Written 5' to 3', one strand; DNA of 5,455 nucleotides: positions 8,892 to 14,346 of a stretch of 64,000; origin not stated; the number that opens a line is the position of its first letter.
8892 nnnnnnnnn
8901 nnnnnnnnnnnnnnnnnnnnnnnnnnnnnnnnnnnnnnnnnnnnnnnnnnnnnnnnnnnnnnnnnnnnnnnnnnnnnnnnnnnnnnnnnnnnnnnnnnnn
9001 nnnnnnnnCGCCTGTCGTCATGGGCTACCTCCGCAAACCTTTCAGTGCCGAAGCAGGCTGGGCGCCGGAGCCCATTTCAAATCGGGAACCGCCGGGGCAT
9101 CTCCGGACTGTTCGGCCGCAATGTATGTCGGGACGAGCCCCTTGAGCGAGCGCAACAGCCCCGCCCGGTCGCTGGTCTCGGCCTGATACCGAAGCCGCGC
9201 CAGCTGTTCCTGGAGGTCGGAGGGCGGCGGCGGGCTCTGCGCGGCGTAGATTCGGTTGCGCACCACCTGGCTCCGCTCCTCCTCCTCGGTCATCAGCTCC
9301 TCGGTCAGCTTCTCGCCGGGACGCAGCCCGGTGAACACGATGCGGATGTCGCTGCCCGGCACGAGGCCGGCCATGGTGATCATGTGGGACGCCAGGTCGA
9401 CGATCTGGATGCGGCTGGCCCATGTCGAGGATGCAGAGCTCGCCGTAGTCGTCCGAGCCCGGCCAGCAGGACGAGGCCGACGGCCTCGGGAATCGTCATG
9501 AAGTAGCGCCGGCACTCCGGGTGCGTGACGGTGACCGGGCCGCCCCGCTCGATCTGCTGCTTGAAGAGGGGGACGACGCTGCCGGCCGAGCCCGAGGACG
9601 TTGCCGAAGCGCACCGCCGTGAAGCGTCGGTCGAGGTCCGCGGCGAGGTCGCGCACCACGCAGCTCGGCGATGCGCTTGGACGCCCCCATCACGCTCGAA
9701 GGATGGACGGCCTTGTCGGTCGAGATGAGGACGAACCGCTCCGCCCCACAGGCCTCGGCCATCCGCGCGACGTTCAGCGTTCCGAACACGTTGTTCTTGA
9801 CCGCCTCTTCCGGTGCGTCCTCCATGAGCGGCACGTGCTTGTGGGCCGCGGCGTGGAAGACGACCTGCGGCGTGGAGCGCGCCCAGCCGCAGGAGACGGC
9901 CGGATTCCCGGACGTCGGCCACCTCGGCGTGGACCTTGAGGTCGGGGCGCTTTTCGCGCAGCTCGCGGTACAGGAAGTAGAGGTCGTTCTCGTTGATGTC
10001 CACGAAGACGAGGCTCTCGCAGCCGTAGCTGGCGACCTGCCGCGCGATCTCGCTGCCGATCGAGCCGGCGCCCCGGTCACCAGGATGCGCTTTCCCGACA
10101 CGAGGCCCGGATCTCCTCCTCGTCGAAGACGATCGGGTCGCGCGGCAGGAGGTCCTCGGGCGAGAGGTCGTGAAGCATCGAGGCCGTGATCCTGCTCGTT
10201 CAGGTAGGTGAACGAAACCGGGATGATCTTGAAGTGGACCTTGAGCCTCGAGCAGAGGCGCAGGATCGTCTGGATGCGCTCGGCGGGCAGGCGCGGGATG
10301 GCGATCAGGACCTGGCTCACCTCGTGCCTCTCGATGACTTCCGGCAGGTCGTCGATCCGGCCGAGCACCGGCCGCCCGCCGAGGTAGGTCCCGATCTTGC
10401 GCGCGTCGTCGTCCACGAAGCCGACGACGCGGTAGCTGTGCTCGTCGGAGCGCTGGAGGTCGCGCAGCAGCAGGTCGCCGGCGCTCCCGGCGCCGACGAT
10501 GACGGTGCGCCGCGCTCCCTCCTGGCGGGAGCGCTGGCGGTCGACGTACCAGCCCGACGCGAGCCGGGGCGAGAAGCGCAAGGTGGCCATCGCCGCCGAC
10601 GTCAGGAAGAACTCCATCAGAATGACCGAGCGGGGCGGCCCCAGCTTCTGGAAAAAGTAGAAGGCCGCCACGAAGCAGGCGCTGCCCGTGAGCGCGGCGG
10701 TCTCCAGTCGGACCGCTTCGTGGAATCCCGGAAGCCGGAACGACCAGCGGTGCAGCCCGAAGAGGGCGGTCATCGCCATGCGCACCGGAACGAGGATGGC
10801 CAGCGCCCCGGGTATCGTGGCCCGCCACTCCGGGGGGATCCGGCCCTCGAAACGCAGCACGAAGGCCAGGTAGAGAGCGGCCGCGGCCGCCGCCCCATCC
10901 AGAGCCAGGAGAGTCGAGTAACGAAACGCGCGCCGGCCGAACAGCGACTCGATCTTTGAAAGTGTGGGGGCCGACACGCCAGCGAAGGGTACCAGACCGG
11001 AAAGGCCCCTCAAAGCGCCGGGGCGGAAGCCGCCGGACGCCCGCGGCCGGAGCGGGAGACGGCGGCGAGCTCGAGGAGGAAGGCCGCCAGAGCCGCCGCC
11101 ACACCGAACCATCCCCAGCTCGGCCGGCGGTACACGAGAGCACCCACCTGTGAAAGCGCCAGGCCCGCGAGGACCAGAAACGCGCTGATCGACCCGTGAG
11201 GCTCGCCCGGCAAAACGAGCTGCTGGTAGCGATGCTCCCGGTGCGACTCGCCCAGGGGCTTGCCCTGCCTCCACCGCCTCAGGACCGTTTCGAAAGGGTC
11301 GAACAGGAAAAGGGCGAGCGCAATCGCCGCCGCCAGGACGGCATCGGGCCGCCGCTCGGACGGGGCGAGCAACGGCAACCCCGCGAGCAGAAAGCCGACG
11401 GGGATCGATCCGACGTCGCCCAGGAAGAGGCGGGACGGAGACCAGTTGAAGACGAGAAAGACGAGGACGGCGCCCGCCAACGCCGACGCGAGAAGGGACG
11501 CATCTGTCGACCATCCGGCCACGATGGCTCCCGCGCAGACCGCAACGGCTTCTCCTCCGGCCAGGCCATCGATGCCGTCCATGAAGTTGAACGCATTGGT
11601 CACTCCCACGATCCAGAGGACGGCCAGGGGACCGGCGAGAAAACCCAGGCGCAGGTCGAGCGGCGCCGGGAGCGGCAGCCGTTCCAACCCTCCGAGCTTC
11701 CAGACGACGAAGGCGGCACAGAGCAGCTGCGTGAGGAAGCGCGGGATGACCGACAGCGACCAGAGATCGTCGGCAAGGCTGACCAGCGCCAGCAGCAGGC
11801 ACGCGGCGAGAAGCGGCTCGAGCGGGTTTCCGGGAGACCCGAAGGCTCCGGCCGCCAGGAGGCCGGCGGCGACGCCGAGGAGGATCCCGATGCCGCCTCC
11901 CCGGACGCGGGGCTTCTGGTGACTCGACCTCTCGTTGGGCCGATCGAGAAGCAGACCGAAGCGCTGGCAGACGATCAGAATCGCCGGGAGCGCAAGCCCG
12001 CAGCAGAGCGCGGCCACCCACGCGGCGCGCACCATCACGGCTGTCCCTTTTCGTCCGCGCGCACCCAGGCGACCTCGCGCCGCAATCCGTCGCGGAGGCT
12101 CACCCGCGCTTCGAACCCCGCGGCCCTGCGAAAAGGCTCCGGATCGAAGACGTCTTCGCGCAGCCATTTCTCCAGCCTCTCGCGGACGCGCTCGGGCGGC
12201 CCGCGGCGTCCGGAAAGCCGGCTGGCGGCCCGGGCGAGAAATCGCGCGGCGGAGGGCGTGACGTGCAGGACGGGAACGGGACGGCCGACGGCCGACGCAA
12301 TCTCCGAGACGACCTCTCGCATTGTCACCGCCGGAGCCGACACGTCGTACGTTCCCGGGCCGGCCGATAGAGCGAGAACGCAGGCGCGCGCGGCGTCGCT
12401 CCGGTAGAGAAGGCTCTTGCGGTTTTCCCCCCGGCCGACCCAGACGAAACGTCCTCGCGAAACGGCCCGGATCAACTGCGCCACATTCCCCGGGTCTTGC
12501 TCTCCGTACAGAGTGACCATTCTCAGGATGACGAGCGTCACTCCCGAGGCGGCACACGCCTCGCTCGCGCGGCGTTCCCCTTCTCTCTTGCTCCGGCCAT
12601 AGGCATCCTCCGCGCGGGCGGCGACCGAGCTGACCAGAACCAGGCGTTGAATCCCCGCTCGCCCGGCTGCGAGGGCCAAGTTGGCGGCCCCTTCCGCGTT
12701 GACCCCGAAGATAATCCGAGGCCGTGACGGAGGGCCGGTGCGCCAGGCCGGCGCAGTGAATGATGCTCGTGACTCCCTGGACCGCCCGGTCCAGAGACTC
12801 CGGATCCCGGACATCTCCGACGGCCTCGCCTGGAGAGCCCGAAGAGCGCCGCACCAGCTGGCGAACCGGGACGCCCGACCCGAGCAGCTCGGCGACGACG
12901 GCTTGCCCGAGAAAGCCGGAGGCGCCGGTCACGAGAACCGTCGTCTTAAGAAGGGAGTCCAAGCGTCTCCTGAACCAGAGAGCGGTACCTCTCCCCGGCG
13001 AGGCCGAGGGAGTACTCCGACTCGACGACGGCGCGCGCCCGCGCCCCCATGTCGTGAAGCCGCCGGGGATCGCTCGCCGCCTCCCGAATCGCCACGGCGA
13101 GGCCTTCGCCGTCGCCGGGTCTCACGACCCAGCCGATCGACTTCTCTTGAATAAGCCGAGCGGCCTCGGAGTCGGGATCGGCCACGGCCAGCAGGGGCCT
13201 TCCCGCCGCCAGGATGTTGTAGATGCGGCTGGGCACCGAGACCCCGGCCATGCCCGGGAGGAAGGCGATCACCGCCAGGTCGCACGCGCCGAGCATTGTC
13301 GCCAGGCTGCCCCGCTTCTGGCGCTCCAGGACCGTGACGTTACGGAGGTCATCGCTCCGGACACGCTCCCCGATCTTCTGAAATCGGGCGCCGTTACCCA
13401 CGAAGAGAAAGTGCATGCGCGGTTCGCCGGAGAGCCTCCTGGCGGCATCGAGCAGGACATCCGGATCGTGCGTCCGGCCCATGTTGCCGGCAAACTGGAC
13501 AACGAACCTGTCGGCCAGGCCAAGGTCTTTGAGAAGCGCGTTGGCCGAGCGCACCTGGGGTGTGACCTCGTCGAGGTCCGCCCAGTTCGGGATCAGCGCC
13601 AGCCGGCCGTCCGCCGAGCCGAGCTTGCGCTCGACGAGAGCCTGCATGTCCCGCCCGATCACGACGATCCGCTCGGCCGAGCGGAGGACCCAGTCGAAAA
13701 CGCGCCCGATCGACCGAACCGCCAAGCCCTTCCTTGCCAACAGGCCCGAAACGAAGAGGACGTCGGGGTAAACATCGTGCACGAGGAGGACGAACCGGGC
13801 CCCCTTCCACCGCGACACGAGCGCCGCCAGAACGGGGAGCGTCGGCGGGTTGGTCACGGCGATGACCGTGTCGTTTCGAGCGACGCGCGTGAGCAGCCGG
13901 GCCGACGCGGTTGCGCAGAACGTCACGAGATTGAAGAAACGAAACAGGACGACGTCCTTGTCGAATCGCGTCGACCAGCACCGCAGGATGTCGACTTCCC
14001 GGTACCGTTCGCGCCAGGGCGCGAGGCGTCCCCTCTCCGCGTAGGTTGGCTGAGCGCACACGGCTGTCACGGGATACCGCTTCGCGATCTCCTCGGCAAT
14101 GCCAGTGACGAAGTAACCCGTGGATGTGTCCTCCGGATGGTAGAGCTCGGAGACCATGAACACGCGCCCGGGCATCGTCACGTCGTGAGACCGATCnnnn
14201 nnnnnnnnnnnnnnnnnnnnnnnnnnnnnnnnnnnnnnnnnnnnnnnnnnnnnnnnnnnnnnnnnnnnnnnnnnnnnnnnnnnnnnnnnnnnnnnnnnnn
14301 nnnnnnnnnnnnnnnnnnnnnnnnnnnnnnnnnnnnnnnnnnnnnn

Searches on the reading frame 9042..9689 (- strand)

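Call 21: search_protein_families(library=pfam, proteins=[window:9042-9689:-], max_evalue=0.00001)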
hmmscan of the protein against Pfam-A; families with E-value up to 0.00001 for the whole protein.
window:9042-9689:- (215 aa): 1 family
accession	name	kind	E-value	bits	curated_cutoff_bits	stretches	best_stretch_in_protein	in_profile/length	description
PF02719.21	Polysacc_synt_2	-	1.3e-14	54.5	20.2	1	93-151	233-292/293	Polysaccharide biosynthesis protein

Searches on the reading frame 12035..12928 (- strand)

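Call 21: search_protein_families(library=pfam, proteins=[window:12035-12928:-], max_evalue=0.00001)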
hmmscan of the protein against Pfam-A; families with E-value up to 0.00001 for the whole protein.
window:12035-12928:- (297 aa): 1 family
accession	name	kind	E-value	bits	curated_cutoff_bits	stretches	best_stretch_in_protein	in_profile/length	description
PF01370.27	Epimerase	-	1.1e-13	51.6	20.9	1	69-190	83-231/240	NAD dependent epimerase/dehydratase family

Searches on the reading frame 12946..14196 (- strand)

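Call 21: search_protein_families(library=pfam, proteins=[window:12946-14196:-], max_evalue=0.00001)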
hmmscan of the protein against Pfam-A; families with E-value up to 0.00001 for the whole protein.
window:12946-14196:- (416 aa): 4 families
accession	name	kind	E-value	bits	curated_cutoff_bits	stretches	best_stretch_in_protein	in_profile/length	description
PF00534.26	Glycos_transf_1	-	8.5e-13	48.6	26.4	1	229-389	14-171/172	Glycosyl transferases group 1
PF13579.12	Glyco_trans_4_4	-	4.5e-12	47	29.7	1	29-205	6-158/158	Glycosyl transferase 4-like domain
PF13692.12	Glyco_trans_1_4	-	1.5e-11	45.2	27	1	231-376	2-142/142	Glycosyl transferases group 1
PF13439.12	Glyco_transf_4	-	4.1e-09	37.1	28.5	1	30-209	8-169/170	Glycosyltransferase Family 4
